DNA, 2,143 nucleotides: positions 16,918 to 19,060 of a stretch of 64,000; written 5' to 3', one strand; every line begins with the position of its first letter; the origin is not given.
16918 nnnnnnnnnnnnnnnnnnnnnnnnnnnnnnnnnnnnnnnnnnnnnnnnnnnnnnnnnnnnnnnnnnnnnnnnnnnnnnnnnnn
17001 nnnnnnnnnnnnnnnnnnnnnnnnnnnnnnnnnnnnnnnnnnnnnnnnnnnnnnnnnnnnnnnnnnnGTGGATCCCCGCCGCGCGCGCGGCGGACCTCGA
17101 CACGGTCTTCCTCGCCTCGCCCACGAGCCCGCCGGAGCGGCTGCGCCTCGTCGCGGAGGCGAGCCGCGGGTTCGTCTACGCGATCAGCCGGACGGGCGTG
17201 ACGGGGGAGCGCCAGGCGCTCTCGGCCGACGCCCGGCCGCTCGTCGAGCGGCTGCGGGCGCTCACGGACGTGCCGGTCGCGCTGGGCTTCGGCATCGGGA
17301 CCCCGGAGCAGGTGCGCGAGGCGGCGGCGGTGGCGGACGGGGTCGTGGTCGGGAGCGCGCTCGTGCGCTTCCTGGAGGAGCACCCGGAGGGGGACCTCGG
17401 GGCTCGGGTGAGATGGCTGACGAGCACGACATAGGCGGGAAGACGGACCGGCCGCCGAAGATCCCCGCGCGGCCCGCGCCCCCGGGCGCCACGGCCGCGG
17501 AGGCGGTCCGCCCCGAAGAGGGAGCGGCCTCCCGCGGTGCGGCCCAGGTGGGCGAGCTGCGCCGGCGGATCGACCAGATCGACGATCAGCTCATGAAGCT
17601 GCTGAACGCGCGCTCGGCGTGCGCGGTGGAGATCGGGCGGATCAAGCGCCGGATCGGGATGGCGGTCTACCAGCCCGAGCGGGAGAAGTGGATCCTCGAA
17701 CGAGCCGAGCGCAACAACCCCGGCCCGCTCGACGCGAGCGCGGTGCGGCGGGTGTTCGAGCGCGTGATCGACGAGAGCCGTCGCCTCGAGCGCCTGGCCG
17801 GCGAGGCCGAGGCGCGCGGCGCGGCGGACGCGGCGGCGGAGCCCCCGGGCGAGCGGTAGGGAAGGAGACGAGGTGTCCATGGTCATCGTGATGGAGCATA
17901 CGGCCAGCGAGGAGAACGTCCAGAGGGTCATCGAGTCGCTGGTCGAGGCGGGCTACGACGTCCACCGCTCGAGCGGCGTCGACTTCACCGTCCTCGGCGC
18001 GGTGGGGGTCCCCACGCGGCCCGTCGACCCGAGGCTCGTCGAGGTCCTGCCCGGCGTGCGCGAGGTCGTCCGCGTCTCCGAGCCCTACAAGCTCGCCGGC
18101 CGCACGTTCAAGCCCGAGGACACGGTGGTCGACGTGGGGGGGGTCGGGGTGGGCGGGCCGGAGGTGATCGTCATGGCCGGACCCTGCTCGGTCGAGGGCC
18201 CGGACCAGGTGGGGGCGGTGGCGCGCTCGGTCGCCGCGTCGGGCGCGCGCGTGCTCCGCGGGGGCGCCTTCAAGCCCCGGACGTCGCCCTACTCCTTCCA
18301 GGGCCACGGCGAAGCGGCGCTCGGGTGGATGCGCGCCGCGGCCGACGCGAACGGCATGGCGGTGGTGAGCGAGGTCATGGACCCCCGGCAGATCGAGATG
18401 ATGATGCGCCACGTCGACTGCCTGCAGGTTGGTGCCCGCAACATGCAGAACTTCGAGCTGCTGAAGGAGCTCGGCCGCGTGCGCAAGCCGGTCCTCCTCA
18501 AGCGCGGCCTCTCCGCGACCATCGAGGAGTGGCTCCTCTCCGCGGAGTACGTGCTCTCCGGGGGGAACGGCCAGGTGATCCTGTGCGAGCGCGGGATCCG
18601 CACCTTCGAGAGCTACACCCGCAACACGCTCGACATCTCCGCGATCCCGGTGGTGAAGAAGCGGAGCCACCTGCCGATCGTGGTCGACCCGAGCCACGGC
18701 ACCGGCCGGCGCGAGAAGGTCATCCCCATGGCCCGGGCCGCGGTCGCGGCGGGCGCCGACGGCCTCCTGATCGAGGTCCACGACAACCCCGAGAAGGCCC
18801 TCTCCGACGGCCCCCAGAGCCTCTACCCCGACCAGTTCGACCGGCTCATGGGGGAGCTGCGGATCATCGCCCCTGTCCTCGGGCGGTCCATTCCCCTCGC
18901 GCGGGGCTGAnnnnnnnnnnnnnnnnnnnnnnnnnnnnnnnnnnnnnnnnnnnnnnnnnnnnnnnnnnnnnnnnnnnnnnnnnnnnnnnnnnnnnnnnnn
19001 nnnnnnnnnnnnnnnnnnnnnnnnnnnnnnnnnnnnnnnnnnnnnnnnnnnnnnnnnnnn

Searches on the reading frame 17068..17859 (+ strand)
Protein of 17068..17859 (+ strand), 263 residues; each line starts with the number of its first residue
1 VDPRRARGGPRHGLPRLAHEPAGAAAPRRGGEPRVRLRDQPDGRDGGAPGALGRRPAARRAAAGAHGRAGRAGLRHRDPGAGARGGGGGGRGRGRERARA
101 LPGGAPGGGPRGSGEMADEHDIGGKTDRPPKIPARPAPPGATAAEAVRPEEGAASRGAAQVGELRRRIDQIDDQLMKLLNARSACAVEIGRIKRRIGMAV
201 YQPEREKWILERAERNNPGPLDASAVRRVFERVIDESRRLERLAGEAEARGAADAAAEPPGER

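Call 5: search_protein_families(library=pfam, proteins=[window:17068-17859:+])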
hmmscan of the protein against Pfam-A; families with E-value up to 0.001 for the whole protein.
window:17068-17859:+ (263 aa): 1 family
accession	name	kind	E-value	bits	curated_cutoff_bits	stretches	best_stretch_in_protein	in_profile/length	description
PF01817.26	CM_2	-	1.6e-23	83.2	27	1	164-241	1-79/80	Chorismate mutase type II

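Call 6: search_protein_families(library=ncbifam, proteins=[window:17068-17859:+])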
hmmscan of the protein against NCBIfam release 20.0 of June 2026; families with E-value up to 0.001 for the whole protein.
window:17068-17859:+ (263 aa): 17 families
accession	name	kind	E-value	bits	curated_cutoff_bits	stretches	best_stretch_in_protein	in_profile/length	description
TIGR01807.1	CM_P2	equivalog_domain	3.7e-20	72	69.55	1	163-234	3-76/76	chorismate mutase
NF009239.0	PRK12595.1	equivalog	5.1e-16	58.6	279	1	160-241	5-86/360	bifunctional 3-deoxy-7-phosphoheptulonate synthase/chorismate mutase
TIGR01801.1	CM_A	equivalog_domain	1.1e-14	54.5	106.35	1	160-242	5-87/102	chorismate mutase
TIGR01791.2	CM_archaeal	equivalog_domain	2.1e-13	50.1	66.95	1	163-238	3-79/83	chorismate mutase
NF008400.0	PRK11199.1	equivalog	6.2e-13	48.4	273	1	159-242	3-87/374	bifunctional chorismate mutase/prephenate dehydrogenase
NF004925.0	PRK06285.1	equivalog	2.4e-12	46.8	77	1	161-215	9-63/99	chorismate mutase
TIGR01805.1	CM_mono_grmpos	equivalog_domain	3.8e-11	43.1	71.2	1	163-240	3-80/81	chorismate mutase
TIGR01799.1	CM_T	equivalog_domain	5e-10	39.4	95.9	1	163-238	3-79/83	chorismate mutase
TIGR01803.1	CM-like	subfamily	3e-09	36.9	73.35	1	163-239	3-80/82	chorismate mutase family protein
TIGR01797.1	CM_P_1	equivalog_domain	9.1e-08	32.2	73.7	1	163-237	3-78/83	chorismate mutase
NF006691.0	PRK09239.1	equivalog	9.8e-08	32.1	120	1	156-247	7-100/108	chorismate mutase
NF007910.0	PRK10622.1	equivalog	2.3e-07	30.1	577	1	163-237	9-84/386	bifunctional chorismate mutase/prephenate dehydratase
TIGR01808.1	CM_M_hiGC-arch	equivalog_domain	1.3e-06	28.4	52.15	1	162-214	3-56/74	chorismate mutase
TIGR01795.1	CM_mono_cladeE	equivalog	2.7e-06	27.9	107.55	1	159-237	3-82/94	chorismate mutase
NF005894.0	PRK07857.1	equivalog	4.8e-06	26.4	73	1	143-212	12-81/106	chorismate mutase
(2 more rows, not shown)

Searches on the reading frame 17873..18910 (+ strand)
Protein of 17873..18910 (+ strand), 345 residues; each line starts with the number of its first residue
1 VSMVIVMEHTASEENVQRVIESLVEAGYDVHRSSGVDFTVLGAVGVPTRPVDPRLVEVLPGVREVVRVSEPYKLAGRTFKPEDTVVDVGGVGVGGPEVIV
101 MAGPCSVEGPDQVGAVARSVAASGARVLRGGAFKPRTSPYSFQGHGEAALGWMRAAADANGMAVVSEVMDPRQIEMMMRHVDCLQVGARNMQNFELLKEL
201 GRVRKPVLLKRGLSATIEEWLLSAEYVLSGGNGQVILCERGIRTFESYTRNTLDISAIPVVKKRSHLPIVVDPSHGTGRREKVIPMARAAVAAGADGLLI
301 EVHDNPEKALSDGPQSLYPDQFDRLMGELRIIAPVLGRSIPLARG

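Call 5: search_protein_families(library=pfam, proteins=[window:17873-18910:+])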
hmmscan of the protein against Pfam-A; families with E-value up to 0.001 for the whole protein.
window:17873-18910:+ (345 aa): 3 families
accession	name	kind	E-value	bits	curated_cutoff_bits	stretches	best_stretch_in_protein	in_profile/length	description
PF00793.26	DAHP_synth_1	-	3.6e-79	265.9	25.5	1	95-324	15-256/270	DAHP synthetase I family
PF18152.6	DAHP_snth_FXD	-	1e-18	67.3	27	1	3-70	1-67/67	DAHP synthase ferredoxin-like domain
PF03102.20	NeuB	-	1.8e-08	34.6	22.1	1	154-339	62-239/241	NeuB family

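Call 6: search_protein_families(library=ncbifam, proteins=[window:17873-18910:+])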
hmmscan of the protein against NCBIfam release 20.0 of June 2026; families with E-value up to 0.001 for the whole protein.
window:17873-18910:+ (345 aa): 10 families
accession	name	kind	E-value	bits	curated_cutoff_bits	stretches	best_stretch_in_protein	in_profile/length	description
NF006421.0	PRK08673.1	subfamily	1.5e-146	488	335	1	3-339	1-336/338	3-deoxy-7-phosphoheptulonate synthase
TIGR01361.1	DAHP_synth_Bsub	equivalog_domain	1.5e-121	404.8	267.75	1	74-331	2-259/260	3-deoxy-7-phosphoheptulonate synthase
NF009933.0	PRK13396.1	subfamily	1.7e-121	405.6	486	1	3-339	1-344/352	3-deoxy-7-phosphoheptulonate synthase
NF009239.0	PRK12595.1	equivalog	2.5e-111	372.1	279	1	74-332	95-353/360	bifunctional 3-deoxy-7-phosphoheptulonate synthase/chorismate mutase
NF041229.1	BagF_FevY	exception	2e-103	346.2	700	1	9-329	3-322/340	phospho-2-dehydro-3-deoxyheptonate aldolase BagF/FevY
NF003543.0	PRK05198.1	equivalog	6.4e-31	107.4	242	1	97-332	17-267/273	3-deoxy-8-phosphooctulonate synthase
TIGR01362.1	KDO8P_synth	equivalog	2.9e-30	105.3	314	1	98-333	3-253/258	3-deoxy-8-phosphooctulonate synthase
NF009109.0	PRK12457.1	equivalog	5.6e-19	68.5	457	1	136-334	61-270/281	3-deoxy-8-phosphooctulonate synthase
TIGR03569.1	NeuB_NnaB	equivalog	6e-05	22.2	399.65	1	154-339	82-261/329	N-acetylneuraminate synthase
TIGR03586.1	PseI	equivalog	0.00087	18.6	340.25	0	156-338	85-259/327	pseudaminic acid synthase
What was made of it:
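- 17873..18910 (+): DAHP synthase (type I-beta, with an N-terminal ferredoxin-like domain). calls 5, 6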
